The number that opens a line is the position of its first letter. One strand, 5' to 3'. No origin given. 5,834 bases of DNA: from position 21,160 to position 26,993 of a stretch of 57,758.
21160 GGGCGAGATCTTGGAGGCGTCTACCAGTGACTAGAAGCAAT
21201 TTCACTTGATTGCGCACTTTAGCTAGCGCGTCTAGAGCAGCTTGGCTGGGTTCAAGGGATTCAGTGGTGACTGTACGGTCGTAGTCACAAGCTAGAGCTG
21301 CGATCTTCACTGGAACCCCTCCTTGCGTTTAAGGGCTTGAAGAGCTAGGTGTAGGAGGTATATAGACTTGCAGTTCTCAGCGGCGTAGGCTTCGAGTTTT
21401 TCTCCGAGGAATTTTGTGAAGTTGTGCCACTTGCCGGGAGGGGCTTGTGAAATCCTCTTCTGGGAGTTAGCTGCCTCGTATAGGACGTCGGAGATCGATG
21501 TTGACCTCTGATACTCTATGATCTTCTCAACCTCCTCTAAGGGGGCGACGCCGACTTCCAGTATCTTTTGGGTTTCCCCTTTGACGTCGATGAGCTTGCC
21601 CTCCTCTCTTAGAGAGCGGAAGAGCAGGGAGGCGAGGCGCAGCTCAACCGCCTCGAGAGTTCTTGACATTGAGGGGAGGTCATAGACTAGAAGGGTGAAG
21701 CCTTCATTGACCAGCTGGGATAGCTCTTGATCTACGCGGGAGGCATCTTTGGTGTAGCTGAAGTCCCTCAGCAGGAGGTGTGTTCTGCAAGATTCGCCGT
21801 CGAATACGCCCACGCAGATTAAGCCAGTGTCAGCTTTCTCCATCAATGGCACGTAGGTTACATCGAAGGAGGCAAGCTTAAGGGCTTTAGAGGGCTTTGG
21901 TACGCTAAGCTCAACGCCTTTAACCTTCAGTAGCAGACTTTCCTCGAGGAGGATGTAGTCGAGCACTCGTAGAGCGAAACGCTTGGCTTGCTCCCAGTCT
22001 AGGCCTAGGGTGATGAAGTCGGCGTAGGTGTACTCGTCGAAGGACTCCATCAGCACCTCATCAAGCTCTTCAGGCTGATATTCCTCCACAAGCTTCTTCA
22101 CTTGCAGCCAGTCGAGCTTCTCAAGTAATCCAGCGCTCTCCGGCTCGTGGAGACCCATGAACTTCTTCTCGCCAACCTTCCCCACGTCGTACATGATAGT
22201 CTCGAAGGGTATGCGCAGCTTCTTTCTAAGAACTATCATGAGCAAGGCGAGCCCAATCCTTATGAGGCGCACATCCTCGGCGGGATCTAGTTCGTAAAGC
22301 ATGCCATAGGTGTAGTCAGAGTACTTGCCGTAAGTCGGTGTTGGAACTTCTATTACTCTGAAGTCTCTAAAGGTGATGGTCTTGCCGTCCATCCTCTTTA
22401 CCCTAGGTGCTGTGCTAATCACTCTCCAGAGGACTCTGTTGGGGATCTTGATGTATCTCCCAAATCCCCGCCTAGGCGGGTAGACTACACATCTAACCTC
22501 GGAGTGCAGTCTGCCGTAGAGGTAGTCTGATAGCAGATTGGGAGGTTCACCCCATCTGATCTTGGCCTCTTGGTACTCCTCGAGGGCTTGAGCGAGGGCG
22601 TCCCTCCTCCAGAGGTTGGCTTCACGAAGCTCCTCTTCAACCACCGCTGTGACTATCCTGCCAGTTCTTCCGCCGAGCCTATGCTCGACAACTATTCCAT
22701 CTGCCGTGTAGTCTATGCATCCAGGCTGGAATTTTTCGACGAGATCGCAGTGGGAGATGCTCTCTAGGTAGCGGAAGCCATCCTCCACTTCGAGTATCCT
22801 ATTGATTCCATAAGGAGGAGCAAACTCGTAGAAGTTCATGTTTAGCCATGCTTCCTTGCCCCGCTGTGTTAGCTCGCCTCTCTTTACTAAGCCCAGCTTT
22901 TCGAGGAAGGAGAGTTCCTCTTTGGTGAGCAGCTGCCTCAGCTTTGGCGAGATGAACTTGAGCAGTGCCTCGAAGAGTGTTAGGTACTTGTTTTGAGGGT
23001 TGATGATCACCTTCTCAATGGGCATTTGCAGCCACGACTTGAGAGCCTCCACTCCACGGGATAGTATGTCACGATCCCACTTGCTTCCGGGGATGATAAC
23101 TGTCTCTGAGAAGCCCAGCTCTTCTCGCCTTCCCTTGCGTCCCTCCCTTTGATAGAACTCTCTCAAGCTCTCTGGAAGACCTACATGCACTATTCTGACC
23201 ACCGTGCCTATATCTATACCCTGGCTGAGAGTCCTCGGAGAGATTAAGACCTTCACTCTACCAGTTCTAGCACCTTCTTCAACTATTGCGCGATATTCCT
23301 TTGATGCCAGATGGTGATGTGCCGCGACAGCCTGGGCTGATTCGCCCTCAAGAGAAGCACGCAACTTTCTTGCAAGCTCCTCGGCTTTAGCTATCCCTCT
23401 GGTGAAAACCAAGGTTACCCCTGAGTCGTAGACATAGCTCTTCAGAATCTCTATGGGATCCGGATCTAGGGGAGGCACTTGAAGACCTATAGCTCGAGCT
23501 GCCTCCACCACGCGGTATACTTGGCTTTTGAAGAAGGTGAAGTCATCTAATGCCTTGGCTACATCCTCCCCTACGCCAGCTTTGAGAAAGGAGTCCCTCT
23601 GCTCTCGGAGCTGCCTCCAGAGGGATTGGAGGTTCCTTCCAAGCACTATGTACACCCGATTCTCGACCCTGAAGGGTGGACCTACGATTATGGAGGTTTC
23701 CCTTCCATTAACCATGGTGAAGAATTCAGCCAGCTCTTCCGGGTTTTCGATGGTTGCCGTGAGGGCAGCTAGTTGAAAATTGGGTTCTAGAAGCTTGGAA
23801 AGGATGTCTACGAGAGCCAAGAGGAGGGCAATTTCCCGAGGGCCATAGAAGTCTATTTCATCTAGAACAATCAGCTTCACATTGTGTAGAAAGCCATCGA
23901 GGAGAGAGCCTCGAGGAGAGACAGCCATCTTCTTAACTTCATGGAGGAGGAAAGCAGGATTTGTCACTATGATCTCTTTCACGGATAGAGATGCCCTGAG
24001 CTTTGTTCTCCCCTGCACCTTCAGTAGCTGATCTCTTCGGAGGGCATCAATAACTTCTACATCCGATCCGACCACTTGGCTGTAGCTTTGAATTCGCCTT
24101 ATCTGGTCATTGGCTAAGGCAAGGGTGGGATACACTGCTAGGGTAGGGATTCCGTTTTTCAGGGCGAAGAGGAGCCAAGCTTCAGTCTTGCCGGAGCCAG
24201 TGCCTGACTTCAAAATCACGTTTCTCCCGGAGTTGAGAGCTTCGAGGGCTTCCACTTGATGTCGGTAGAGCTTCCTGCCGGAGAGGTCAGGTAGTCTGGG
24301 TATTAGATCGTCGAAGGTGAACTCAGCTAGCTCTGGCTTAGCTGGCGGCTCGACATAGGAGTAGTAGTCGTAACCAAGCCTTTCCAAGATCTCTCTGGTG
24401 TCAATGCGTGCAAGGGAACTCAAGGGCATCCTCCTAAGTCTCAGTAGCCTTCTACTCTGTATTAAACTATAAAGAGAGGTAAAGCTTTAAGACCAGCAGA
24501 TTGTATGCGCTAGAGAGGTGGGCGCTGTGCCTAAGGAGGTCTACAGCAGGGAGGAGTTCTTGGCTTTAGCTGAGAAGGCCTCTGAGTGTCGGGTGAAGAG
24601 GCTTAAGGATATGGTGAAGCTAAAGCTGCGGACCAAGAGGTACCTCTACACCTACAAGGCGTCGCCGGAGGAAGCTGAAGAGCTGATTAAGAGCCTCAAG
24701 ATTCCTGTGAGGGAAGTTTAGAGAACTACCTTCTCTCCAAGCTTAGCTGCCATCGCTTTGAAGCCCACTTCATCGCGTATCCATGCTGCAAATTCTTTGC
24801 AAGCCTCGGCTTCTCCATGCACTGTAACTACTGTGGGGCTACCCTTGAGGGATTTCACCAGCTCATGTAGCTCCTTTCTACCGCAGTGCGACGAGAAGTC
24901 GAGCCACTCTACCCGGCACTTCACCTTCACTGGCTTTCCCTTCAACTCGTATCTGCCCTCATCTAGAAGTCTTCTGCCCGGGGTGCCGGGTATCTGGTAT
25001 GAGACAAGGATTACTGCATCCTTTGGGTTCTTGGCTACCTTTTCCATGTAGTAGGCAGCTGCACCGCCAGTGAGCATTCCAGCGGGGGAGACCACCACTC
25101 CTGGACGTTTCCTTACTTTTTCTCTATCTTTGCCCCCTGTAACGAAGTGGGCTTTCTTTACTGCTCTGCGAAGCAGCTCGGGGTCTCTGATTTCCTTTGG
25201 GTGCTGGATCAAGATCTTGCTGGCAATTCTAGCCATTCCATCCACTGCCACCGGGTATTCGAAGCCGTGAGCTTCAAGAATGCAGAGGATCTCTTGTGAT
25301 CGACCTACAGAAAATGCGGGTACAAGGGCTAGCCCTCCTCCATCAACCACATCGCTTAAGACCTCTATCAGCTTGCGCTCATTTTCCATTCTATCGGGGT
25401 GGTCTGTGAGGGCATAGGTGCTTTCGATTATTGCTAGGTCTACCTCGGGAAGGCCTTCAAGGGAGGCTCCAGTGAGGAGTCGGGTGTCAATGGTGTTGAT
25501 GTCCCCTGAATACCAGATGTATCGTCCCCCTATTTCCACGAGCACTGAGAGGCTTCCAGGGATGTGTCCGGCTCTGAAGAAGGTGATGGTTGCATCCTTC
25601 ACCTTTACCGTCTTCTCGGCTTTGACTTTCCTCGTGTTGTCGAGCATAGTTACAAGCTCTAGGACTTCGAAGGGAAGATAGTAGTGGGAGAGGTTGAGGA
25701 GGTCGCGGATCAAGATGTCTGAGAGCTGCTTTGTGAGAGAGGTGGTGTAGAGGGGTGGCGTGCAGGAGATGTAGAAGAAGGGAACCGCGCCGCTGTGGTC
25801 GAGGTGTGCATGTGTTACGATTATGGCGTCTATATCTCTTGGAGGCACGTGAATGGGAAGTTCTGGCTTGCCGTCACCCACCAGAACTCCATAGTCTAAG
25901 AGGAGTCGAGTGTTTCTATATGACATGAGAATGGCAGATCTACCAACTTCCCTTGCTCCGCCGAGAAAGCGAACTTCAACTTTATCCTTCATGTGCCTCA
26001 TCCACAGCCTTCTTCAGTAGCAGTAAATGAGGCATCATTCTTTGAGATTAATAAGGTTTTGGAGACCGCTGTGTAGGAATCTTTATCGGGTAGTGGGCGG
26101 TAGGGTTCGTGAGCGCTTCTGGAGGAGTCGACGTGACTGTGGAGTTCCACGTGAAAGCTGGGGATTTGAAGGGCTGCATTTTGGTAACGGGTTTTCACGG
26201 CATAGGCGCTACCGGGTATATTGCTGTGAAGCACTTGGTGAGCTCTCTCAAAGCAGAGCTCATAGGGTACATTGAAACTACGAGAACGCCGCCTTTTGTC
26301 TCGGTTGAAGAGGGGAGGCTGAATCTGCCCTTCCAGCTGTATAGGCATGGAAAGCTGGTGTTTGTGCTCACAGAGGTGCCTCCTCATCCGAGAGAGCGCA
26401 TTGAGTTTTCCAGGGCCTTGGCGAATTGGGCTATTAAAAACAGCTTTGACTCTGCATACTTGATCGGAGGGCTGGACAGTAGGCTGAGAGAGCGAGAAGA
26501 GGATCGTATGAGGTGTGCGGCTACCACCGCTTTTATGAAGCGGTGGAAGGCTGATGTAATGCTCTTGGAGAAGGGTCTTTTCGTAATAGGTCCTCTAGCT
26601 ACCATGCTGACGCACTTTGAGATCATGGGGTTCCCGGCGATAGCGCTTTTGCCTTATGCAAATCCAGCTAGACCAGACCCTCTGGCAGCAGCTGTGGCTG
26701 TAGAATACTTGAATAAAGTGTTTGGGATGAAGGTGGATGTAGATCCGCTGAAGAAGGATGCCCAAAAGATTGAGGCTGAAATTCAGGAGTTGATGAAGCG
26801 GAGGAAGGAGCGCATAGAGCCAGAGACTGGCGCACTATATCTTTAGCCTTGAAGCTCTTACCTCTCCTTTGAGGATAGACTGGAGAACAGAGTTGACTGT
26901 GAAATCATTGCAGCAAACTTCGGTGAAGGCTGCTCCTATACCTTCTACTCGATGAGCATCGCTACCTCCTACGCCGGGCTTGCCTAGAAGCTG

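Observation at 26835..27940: Stand-alone GGDEF / Cas10-palm-like cyclase domain translationally coupled to a PHP phosphoesterase in an archaeon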

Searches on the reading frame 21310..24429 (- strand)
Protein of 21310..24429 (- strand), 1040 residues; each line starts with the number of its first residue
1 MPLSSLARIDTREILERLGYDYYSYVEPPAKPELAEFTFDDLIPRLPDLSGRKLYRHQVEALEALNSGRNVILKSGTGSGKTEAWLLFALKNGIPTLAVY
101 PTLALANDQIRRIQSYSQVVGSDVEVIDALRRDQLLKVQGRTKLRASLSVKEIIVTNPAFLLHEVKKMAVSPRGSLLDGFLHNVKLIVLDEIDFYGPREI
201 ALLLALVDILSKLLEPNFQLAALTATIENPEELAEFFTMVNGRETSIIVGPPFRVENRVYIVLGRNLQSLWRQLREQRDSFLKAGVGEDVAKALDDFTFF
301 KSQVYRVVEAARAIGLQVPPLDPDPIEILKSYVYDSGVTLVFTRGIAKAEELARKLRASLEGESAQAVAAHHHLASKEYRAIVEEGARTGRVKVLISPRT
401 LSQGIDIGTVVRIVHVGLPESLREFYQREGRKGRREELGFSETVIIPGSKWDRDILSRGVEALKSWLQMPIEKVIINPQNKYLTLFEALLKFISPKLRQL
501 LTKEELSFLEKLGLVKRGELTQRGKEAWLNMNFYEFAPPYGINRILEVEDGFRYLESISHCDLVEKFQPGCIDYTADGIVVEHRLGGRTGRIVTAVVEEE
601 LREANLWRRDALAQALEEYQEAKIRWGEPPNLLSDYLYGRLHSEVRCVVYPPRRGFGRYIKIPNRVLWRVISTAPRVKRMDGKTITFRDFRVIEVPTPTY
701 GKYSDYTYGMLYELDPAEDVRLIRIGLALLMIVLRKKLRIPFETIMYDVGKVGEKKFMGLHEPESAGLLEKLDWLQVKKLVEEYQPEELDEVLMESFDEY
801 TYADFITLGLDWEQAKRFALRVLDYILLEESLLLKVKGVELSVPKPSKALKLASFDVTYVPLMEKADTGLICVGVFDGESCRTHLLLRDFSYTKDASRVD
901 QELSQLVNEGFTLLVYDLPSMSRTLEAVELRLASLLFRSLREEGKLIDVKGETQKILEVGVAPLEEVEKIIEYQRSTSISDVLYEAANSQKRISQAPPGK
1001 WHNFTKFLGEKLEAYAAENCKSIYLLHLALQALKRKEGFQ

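Call 72: search_protein_families(library=pfam, proteins=[window:21310-24429:-], max_evalue=0.001)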
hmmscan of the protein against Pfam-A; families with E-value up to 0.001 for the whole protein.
window:21310-24429:- (1040 aa): 2 families
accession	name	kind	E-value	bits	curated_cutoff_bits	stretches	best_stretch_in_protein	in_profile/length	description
PF00270.35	DEAD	-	6.3e-22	78.5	26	1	56-232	2-166/167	DEAD/DEAH box helicase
PF00271.37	Helicase_C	-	6.5e-12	46.1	23.5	1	329-435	6-109/110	Helicase conserved C-terminal domain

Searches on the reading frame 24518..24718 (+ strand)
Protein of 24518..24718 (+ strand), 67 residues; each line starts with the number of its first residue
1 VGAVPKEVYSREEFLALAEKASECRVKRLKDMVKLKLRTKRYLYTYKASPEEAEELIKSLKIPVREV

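Call 72: search_protein_families(library=pfam, proteins=[window:24518-24718:+], max_evalue=0.001)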
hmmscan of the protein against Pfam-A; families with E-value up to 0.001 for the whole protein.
window:24518-24718:+ (67 aa): 1 family
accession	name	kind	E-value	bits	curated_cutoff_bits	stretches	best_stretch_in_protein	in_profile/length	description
PF01781.23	Ribosomal_L38e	-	6e-10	39.4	27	1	5-61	1-60/68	Ribosomal L38e protein family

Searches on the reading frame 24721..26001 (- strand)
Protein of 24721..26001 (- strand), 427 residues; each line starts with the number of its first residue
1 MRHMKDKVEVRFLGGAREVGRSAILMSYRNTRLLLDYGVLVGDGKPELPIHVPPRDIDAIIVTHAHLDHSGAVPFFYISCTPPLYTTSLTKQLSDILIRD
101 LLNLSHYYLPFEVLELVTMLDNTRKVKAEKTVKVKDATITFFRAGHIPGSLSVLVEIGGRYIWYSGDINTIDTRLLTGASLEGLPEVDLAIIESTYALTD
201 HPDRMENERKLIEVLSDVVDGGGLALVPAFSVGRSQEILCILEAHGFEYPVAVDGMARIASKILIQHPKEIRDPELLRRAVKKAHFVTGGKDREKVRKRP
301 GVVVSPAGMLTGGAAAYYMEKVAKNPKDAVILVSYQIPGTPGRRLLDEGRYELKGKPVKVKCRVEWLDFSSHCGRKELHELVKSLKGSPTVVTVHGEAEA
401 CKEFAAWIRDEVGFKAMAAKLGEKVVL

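Call 37: search_protein_families(library=ncbifam, proteins=[window:24721-26001:-], max_evalue=0.001)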
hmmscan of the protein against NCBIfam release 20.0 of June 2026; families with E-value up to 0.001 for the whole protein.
window:24721-26001:- (427 aa): 8 families
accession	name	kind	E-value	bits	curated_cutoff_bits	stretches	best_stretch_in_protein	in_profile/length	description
TIGR03675.1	arCOG00543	equivalog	5.8e-85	285.8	580.2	1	5-425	172-628/631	beta-CASP ribonuclease aCPSF1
NF045584.1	cas14_MBL_CASP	equivalog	3e-63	214.1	800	1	9-409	2-425/612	type VII CRISPR-associated protein Cas14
TIGR04122.1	Xnuc_lig_assoc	equivalog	3.2e-17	62.4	325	1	123-279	64-218/326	ligase-associated DNA damage response exonuclease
TIGR00649.1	MG423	subfamily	1e-13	50.6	400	1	9-169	2-160/546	RNase J family beta-CASP ribonuclease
NF047419.1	RNase_J1_RnjA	exception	3.4e-11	42.6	820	1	8-167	2-157/549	ribonuclease J1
NF012229.1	bla_class_B_core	domain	9.9e-08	32.3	100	1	57-155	52-138/139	metallo-beta-lactamase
TIGR02651.1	RNase_Z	equivalog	0.00014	21.1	292.95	0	22-138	19-130/302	ribonuclease Z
NF001911.0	PRK00685.1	equivalog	0.00063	19.3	144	0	19-71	6-55/228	metal-dependent hydrolase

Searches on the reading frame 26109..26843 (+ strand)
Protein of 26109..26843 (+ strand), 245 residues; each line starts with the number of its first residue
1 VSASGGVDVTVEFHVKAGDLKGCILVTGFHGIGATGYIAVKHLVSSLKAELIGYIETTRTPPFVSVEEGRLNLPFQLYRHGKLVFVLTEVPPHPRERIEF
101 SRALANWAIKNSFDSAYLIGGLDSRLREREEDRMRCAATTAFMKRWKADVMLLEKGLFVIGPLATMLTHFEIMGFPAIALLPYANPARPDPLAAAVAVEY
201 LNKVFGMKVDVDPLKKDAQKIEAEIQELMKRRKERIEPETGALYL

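Call 3: search_protein_families(library=pfam, proteins=[window:26109-26843:+], max_evalue=1)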
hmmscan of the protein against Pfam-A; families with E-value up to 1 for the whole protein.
window:26109-26843:+ (245 aa): 2 families
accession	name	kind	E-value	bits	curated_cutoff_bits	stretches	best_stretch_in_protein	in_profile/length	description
PF09754.15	PAC2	-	1e-41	143.6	25.8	1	25-229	1-215/215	PAC2 family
PF02183.23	HALZ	-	0.15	12.7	28.1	1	208-231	18-41/43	Homeobox associated leucine zipper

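Call 4: search_protein_families(library=ncbifam, proteins=[window:26109-26843:+], max_evalue=1)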
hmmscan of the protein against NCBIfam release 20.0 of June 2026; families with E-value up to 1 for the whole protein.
window:26109-26843:+ (245 aa): 2 families
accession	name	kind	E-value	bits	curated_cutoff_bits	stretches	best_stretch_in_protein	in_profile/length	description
TIGR00161.1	TIGR00161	hypoth_equivalog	1.6e-31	109.8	199.25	1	9-236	4-229/239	proteasome assembly chaperone family protein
TIGR00162.1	TIGR00162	hypoth_equivalog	3.1e-12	46.4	200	1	14-236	12-244/260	proteasome assembly chaperone family protein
